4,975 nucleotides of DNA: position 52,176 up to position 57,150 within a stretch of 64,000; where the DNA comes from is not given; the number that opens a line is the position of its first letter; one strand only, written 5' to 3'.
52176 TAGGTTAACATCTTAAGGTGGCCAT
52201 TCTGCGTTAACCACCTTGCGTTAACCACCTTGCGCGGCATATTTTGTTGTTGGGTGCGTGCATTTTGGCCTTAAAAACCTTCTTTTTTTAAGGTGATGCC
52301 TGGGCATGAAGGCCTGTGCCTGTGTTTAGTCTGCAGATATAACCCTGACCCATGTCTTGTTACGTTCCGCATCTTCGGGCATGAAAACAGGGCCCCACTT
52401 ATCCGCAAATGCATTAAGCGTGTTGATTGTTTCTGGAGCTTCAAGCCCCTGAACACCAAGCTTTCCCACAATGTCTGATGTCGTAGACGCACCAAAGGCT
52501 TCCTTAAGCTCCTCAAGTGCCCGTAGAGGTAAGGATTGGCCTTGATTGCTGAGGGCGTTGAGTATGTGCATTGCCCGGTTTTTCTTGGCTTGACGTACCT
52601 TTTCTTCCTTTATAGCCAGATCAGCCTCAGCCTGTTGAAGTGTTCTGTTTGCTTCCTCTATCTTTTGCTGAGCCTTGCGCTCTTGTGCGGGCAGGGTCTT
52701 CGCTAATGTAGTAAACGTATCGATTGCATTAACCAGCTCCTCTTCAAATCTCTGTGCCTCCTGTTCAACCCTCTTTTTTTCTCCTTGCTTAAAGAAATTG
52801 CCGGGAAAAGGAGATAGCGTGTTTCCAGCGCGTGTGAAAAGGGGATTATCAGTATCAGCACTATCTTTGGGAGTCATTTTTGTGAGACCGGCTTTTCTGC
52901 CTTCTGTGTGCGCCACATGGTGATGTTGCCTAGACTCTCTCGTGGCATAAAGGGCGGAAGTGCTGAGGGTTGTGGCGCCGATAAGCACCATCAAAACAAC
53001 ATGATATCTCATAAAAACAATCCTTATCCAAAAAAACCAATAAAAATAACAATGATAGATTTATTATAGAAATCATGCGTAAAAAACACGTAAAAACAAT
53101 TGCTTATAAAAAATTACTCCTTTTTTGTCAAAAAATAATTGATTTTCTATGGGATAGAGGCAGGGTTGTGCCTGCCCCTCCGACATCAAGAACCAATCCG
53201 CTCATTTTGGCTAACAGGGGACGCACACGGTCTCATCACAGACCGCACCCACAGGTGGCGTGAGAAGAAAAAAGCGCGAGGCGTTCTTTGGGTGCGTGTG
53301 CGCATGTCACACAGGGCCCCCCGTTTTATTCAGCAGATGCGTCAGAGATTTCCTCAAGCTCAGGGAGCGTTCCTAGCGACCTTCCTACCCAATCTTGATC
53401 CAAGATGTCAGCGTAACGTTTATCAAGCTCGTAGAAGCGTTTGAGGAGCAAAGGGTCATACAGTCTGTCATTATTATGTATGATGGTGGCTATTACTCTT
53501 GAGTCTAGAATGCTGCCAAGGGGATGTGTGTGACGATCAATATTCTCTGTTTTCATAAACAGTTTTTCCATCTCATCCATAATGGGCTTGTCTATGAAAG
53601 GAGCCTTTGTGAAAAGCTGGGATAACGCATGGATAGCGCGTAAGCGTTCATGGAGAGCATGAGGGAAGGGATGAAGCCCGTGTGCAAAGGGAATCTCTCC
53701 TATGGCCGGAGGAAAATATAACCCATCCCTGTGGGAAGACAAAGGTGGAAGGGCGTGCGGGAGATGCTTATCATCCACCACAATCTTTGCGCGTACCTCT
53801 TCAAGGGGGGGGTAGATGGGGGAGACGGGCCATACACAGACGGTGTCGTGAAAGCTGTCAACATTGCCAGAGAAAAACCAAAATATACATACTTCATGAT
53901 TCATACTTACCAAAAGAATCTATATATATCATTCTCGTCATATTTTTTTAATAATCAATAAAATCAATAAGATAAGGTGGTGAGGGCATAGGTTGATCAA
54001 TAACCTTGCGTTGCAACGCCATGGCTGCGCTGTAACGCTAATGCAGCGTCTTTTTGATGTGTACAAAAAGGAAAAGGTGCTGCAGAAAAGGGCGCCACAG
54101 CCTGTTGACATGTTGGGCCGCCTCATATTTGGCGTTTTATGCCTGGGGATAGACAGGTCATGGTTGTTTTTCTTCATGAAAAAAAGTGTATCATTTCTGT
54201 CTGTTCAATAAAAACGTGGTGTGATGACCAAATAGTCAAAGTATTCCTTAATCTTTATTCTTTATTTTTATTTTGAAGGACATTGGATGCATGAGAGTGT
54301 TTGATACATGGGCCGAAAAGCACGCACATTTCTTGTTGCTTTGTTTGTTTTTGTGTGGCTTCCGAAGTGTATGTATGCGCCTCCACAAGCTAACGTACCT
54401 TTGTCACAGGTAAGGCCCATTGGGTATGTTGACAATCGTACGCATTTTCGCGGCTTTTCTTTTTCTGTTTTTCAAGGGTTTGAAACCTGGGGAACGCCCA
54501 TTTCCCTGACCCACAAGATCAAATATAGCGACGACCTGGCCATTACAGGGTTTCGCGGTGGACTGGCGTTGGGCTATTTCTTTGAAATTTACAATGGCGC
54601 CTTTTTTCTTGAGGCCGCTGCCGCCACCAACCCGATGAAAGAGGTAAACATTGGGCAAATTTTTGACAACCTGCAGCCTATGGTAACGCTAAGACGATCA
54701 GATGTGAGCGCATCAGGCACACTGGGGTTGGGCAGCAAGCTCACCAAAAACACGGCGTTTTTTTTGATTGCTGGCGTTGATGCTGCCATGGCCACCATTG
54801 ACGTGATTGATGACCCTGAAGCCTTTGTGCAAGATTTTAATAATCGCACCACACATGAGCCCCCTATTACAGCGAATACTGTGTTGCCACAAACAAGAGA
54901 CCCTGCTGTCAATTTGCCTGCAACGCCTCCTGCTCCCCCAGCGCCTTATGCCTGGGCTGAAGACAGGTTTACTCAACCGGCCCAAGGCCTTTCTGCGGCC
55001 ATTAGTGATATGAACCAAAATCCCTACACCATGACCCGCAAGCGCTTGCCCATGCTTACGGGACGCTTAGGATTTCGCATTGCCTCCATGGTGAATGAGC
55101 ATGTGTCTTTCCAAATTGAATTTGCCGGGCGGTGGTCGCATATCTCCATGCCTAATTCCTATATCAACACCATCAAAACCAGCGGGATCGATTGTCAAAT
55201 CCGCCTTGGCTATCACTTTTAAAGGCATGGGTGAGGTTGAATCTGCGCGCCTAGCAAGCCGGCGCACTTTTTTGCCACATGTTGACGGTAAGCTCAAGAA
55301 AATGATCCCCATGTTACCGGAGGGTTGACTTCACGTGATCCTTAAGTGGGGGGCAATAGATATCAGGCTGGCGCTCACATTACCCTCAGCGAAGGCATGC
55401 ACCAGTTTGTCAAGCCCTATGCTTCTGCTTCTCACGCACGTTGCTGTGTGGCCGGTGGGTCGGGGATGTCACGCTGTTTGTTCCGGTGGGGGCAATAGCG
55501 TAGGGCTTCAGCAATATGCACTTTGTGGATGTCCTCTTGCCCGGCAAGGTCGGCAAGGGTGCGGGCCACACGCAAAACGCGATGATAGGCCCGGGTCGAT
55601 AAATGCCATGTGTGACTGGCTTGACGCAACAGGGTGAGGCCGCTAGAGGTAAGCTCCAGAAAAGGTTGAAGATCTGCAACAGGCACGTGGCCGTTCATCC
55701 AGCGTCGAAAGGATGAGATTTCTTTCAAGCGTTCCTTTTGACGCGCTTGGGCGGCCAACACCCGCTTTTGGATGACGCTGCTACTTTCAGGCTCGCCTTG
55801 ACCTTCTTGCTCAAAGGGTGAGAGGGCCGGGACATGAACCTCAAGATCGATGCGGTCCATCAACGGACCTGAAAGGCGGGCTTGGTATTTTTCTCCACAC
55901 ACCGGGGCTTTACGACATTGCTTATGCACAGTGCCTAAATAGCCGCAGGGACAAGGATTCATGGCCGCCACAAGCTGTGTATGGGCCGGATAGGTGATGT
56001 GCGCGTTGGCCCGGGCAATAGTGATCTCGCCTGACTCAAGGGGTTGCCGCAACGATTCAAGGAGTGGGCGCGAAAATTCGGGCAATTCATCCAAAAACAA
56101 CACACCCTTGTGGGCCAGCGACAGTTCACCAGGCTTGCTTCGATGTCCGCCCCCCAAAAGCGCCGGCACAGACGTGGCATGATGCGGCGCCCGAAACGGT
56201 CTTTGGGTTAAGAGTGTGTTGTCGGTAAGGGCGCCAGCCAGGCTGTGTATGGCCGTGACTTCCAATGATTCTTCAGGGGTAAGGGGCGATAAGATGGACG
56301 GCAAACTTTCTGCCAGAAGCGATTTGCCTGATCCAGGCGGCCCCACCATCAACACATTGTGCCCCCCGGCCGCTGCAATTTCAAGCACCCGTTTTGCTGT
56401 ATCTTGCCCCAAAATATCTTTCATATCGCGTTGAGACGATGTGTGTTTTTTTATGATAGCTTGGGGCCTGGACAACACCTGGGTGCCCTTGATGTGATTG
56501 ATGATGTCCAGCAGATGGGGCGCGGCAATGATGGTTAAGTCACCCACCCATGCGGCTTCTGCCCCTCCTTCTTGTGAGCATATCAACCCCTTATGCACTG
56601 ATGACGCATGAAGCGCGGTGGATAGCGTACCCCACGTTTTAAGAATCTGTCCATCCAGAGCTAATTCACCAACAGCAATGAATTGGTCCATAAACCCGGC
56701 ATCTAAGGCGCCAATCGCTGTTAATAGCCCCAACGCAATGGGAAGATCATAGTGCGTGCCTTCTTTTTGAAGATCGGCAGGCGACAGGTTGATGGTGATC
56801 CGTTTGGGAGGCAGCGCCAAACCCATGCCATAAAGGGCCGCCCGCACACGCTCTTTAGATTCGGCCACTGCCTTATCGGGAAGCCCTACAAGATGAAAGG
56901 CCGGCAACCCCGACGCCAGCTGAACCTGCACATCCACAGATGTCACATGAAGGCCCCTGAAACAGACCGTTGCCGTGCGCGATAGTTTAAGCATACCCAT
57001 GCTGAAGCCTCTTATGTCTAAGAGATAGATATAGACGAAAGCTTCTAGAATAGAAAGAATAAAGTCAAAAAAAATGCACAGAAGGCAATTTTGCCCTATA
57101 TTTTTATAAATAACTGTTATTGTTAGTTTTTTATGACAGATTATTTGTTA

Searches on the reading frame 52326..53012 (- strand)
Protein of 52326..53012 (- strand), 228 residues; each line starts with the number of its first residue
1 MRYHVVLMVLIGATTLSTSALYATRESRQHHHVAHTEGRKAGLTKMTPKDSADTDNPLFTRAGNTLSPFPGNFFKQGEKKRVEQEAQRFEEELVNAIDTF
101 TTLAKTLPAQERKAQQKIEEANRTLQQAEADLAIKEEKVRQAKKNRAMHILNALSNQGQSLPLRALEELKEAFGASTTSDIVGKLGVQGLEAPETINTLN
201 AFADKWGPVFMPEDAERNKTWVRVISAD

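Call 13: search_protein_families(library=pfam, proteins=[window:52326-53012:-], max_evalue=0.1)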
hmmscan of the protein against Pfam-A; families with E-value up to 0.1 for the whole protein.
window:52326-53012:- (228 aa): 1 family
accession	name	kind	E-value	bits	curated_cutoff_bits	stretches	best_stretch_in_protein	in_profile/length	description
PF05262.16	Borrelia_P83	-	0.011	14.7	33.6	1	76-146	280-351/489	Borrelia P83/100 protein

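Call 16: search_protein_families(library=ncbifam, proteins=[window:52326-53012:-], max_evalue=0.1)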
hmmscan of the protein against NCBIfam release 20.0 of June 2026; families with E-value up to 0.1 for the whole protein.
window:52326-53012:- (228 aa): 5 families
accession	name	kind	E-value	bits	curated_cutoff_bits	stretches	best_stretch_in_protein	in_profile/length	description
NF049873.2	cytotoxin_MakE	exception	0.0045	16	360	1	81-152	128-199/352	alpha-pore-forming cytotoxin subunit MakE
NF010725.0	PRK14127.1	equivalog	0.011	16.1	91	1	74-156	18-97/111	cell division regulator GpsB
TIGR02937.1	sigma70-ECF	superfamily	0.013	15.2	42.9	1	57-144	85-155/165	sigma-70 family RNA polymerase sigma factor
NF011858.0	PRK15330.1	exception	0.035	13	619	1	113-179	50-115/343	SPI-1 type III secretion system needle tip complex protein SipD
NF047466.1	hybrid_RR_LvrB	exception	0.084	12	500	0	103-155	109-159/377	hybrid histidine kinase/response regulator LvrB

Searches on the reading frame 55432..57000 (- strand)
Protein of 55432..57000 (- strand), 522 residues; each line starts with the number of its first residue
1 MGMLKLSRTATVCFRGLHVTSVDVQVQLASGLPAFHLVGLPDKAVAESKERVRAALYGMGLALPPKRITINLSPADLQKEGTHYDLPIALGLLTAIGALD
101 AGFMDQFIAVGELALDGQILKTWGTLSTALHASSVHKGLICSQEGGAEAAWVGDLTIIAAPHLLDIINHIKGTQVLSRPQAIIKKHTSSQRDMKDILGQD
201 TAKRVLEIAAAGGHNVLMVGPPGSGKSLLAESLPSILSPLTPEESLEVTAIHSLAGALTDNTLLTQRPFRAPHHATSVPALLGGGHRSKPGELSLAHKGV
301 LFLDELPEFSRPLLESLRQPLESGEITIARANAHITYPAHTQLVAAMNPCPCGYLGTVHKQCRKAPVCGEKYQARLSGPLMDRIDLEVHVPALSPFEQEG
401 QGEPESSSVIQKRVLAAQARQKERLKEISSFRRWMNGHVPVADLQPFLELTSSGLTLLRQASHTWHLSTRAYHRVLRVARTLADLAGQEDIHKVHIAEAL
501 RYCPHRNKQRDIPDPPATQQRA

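Call 13: search_protein_families(library=pfam, proteins=[window:55432-57000:-], max_evalue=0.1)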
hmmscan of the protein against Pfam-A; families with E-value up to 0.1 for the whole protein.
window:55432-57000:- (522 aa): 16 families
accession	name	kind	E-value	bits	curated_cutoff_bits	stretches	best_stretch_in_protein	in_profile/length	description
PF01078.27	Mg_chelatase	-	9.9e-92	306.4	20.3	1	192-394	1-203/207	Magnesium chelatase, subunit ChlI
PF13541.12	ChlI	-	7.3e-37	126.4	27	1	24-143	1-119/121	Subunit ChlI of Mg-chelatase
PF13335.12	Mg_chelatase_C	-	3.7e-27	95.2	26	1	405-502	2-93/94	Magnesium chelatase, subunit ChlI C-terminal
PF07728.20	AAA_5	-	2.5e-09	37.7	22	1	215-351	1-125/139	AAA domain (dynein-related subfamily)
PF00493.29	MCM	-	2.7e-09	36.9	23.3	1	289-354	113-178/224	MCM P-loop domain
PF00158.32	Sigma54_activat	-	1.4e-07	31.8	20.2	1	204-348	13-142/168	Sigma-54 interaction domain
PF13191.12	AAA_16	-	0.0013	19.7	32.6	1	205-267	15-82/167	AAA ATPase domain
PF20030.5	bpMoxR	-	0.0014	18.1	27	1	194-237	12-55/205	MoxR domain in the MoxR-vWA-beta-propeller ternary systems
PF14532.12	Sigma54_activ_2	-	0.0048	17.6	25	0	203-239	11-47/138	Sigma-54 interaction domain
PF12775.13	AAA_7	-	0.0072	16.3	25.8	1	204-234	24-54/181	P-loop containing dynein motor region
PF13671.12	AAA_33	-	0.0092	16.7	27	1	216-234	2-20/143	AAA domain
PF00004.35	AAA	-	0.013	16.4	21.2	1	216-237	1-22/131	ATPase family associated with various cellular activities (AAA)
PF05496.18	RuvB_N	-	0.015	15.5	27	0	192-232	5-52/159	Holliday junction DNA helicase RuvB P-loop domain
PF13555.12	AAA_29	-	0.021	15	27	1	204-239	15-48/61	P-loop containing region of AAA domain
PF00005.33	ABC_tran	-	0.071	14.1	25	0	212-239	10-37/137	ABC transporter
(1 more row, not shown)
